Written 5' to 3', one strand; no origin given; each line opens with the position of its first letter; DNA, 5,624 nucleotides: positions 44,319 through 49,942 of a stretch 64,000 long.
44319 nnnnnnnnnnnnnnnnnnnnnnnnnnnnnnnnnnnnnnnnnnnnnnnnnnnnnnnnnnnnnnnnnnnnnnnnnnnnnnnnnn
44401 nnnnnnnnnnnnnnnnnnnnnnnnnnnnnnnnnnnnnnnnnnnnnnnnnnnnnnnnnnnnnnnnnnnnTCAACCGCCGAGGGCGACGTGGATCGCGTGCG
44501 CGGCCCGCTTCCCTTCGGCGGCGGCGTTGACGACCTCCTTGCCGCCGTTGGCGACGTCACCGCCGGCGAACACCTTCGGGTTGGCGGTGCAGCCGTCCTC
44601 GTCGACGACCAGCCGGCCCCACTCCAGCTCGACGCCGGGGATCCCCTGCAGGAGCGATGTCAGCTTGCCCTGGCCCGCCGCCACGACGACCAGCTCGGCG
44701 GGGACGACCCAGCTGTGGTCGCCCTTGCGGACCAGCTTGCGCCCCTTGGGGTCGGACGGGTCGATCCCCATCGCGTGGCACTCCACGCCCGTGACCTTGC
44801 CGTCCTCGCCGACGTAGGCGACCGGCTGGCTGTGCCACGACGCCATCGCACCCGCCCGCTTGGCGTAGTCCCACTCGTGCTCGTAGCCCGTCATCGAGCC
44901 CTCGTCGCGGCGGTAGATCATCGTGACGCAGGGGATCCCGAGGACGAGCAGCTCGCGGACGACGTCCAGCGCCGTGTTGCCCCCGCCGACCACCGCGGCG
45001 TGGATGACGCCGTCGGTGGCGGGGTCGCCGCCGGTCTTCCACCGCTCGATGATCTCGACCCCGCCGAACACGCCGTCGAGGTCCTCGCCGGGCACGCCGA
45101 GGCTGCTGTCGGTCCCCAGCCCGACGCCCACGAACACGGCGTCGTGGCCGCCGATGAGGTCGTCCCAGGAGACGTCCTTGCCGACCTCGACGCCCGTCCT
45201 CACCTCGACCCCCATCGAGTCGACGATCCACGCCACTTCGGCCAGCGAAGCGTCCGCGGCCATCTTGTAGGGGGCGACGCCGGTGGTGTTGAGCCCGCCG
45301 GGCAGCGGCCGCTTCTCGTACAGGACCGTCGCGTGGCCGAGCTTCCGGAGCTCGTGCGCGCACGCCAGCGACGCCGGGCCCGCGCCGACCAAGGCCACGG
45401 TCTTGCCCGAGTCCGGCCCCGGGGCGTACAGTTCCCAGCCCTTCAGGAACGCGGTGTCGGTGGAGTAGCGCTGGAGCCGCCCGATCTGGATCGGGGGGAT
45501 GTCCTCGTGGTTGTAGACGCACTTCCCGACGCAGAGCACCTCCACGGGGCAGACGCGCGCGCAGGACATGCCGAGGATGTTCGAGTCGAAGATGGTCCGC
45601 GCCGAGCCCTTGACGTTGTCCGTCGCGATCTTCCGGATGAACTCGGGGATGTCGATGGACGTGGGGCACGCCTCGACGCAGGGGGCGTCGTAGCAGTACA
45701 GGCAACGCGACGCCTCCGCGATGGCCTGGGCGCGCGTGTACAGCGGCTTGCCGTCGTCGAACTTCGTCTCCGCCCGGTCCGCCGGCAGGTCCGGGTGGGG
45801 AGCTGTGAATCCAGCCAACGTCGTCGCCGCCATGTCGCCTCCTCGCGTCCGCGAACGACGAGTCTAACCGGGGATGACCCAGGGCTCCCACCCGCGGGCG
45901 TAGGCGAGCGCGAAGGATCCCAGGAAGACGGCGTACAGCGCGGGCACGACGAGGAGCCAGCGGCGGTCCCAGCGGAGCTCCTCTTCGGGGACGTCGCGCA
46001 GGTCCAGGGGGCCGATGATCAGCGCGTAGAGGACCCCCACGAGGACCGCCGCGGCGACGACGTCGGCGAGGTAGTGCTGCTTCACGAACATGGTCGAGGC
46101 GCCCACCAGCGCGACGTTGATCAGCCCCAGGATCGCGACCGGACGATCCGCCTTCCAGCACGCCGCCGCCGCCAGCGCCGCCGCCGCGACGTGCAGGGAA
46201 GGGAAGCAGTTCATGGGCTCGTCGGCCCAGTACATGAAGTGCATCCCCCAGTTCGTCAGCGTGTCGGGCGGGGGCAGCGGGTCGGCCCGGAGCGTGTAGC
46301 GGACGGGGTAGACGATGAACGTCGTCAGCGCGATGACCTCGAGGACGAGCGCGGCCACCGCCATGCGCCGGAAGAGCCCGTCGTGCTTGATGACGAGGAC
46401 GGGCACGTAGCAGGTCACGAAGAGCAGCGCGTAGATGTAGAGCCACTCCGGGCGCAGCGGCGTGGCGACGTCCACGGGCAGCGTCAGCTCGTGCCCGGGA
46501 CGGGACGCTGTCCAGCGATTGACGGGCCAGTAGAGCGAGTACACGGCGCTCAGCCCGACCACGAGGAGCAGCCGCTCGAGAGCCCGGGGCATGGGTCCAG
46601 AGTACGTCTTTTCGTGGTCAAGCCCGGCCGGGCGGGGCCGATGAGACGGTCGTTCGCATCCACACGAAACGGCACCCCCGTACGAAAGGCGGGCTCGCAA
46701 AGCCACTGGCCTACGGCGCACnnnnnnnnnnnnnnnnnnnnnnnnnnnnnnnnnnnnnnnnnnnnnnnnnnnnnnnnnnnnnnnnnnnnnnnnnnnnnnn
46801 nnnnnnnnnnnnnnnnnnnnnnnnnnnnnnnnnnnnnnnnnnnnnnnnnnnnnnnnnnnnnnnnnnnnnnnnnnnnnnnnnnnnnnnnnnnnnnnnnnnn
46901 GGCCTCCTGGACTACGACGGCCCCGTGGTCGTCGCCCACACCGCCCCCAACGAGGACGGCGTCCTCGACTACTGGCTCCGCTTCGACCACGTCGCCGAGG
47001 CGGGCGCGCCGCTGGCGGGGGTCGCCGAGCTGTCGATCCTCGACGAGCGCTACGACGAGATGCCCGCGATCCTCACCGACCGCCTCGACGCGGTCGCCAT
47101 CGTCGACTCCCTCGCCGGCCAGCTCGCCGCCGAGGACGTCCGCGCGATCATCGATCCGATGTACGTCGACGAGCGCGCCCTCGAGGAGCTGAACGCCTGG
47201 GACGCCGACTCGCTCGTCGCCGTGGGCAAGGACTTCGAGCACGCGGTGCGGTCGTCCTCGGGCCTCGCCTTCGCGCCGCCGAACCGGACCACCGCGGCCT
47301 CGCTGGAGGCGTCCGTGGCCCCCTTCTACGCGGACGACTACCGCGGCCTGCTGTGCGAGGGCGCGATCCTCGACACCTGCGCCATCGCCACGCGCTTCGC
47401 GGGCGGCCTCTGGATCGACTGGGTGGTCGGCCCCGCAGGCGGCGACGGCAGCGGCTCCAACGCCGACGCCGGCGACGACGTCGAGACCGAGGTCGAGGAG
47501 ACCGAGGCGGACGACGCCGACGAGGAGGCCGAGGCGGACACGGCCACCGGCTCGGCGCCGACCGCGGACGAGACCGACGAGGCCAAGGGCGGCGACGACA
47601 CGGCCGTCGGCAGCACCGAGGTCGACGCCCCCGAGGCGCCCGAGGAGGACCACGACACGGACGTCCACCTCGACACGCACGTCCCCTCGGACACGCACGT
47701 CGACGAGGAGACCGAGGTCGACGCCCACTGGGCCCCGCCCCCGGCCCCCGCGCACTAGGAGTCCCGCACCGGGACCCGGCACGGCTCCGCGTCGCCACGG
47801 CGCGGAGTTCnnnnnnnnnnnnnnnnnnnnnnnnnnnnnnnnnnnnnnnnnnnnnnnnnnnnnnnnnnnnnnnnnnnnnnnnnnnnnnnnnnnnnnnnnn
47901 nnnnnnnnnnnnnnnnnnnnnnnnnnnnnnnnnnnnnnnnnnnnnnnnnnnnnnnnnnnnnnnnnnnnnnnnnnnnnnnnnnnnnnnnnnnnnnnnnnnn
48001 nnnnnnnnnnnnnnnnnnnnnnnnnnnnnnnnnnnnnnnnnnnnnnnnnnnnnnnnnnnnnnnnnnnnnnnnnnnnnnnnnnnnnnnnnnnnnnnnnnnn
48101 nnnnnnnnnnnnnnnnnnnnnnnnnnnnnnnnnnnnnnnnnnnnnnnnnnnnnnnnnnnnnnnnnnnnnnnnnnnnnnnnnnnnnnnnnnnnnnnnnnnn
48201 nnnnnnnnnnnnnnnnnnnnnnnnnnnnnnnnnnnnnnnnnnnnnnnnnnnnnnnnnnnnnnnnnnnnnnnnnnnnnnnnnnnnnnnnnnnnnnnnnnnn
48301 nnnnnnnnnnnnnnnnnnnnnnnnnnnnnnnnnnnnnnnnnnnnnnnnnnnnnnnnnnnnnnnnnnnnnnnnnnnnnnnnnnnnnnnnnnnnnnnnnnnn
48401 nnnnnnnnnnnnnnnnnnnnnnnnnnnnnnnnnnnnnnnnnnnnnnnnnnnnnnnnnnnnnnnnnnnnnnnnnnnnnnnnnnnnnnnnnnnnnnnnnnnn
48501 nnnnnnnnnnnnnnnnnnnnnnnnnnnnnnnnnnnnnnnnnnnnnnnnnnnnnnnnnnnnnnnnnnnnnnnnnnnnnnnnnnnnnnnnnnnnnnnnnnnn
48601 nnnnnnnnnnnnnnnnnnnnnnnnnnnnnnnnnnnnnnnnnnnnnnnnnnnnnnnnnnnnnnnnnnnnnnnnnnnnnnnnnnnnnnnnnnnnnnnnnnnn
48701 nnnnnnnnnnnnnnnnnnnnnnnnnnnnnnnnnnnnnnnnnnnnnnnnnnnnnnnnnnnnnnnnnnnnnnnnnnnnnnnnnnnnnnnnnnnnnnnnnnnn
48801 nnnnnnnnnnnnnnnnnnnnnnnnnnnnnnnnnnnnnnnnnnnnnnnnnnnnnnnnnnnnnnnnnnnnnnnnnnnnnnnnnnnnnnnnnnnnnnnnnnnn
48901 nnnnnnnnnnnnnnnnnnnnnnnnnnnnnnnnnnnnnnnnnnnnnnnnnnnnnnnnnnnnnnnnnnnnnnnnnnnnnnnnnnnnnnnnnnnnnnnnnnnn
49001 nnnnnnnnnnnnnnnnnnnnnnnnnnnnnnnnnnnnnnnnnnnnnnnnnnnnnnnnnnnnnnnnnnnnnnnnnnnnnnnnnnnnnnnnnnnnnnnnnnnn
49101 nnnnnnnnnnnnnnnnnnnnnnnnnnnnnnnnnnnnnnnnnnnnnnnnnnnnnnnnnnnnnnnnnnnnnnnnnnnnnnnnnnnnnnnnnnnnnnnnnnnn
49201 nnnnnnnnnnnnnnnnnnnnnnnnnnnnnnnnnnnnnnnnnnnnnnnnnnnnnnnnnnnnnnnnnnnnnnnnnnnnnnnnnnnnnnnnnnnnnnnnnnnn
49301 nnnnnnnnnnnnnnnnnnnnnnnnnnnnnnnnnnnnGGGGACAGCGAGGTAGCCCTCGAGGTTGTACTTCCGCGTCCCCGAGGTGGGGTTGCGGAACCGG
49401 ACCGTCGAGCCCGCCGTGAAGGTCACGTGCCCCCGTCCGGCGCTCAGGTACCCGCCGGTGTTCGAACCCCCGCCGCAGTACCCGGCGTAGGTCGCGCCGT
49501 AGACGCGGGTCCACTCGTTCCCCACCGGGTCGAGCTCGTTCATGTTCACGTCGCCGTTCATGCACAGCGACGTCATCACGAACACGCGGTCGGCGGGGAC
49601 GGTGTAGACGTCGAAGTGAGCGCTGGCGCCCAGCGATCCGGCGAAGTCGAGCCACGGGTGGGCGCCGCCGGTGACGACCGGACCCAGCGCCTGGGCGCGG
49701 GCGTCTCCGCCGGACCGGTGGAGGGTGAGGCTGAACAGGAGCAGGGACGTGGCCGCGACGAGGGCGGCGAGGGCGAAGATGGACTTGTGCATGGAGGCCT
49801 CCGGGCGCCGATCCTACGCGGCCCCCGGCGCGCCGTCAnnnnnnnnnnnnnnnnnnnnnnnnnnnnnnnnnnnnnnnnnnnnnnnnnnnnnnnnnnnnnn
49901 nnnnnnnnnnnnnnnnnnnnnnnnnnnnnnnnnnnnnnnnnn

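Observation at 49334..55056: Three paralogous ~150-aa secreted proteins of an unrecognised family bracketing an MCR/Kelch lipoprotein and a TPR membrane protein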

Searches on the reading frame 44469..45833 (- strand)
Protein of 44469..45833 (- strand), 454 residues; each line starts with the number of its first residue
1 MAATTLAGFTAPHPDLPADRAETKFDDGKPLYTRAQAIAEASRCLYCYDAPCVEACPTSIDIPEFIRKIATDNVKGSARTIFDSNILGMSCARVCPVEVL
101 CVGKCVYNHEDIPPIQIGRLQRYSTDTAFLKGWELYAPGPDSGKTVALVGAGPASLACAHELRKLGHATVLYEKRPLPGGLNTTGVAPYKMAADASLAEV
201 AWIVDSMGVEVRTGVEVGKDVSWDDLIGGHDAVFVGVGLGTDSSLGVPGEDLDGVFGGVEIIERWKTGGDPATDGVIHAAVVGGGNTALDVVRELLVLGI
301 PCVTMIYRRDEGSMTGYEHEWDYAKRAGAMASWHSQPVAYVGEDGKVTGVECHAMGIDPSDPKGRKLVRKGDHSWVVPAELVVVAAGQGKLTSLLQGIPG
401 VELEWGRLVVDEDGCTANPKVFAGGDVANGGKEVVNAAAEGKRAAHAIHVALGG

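Call 52: search_protein_families(library=pfam, max_evalue=0.1, proteins=[window:44469-45833:-])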
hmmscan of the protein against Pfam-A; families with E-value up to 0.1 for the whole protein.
window:44469-45833:- (454 aa): 10 families
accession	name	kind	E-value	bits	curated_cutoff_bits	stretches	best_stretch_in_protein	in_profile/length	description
PF14691.11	Fer4_20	-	3.2e-36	124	25.8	1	23-131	3-111/113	Dihydroprymidine dehydrogenase domain II, 4Fe-4S cluster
PF07992.20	Pyr_redox_2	-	1.3e-24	87.6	26.1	1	145-441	2-291/291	Pyridine nucleotide-disulphide oxidoreductase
PF13450.12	NAD_binding_8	-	1.1e-07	32.4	21.9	1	149-186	2-39/68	NAD(P)-binding Rossmann-like domain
PF00070.33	Pyr_redox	-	5.1e-05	24.1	22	0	278-350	1-77/82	Pyridine nucleotide-disulphide oxidoreductase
PF13738.12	Pyr_redox_3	-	5.2e-05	23.1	30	0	148-174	2-29/305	Pyridine nucleotide-disulphide oxidoreductase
PF12831.13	FAD_oxidored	-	0.00015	21.6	27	1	146-193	2-49/416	FAD dependent oxidoreductase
PF01266.30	DAO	-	0.0014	18.7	27.9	1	146-186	2-41/353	FAD dependent oxidoreductase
PF03486.20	HI0933_like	-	0.039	13.8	50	1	145-178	2-35/244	HI0933-like protein Rossmann domain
PF12838.12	Fer4_7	-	0.046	14.6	27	0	37-59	31-51/52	4Fe-4S dicluster domain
PF01494.25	FAD_binding_3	-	0.075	12.7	22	0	145-175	3-33/349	FAD binding domain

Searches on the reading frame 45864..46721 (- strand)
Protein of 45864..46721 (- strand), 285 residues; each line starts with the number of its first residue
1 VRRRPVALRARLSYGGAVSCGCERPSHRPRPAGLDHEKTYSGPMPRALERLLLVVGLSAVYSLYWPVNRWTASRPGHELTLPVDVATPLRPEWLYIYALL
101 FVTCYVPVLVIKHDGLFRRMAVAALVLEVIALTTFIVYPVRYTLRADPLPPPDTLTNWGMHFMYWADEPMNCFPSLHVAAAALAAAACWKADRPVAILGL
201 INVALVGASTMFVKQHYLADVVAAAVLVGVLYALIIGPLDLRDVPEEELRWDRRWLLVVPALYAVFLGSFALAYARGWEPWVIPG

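Call 52: search_protein_families(library=pfam, max_evalue=0.1, proteins=[window:45864-46721:-])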
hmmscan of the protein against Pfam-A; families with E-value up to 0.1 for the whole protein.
window:45864-46721:- (285 aa): 3 families
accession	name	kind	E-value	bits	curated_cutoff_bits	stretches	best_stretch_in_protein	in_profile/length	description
PF14378.12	PAP2_3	-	1.1e-12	48.6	27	1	93-234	34-190/190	PAP2 superfamily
PF01569.27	PAP2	-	3.6e-08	33.7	27.2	1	125-235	4-120/130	PAP2 superfamily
PF11862.13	DUF3382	-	0.0064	17.2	28.9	1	219-278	4-61/97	Domain of unknown function (DUF3382)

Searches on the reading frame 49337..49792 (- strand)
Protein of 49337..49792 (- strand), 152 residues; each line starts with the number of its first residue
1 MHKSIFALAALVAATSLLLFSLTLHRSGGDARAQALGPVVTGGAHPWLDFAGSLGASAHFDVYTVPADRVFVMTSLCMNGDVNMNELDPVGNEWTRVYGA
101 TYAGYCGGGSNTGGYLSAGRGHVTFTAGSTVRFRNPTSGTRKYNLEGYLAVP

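Call 4: search_protein_families(library=pfam, max_evalue=1, proteins=[window:49337-49792:-])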
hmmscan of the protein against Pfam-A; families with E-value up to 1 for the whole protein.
window:49337-49792:- (152 aa): 0 families

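Call 5: search_protein_families(library=ncbifam, max_evalue=1, proteins=[window:49337-49792:-])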
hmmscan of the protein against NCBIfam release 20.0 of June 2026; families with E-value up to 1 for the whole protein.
window:49337-49792:- (152 aa): 0 families

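Call 67: search_protein_families(library=phrogs, max_evalue=1, proteins=[window:49337-49792:-])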
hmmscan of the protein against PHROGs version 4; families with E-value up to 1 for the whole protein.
window:49337-49792:- (152 aa): 1 family
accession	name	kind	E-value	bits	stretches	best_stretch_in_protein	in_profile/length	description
phrog_9781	-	unknown function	0.19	13.3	1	98-140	23-65/90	-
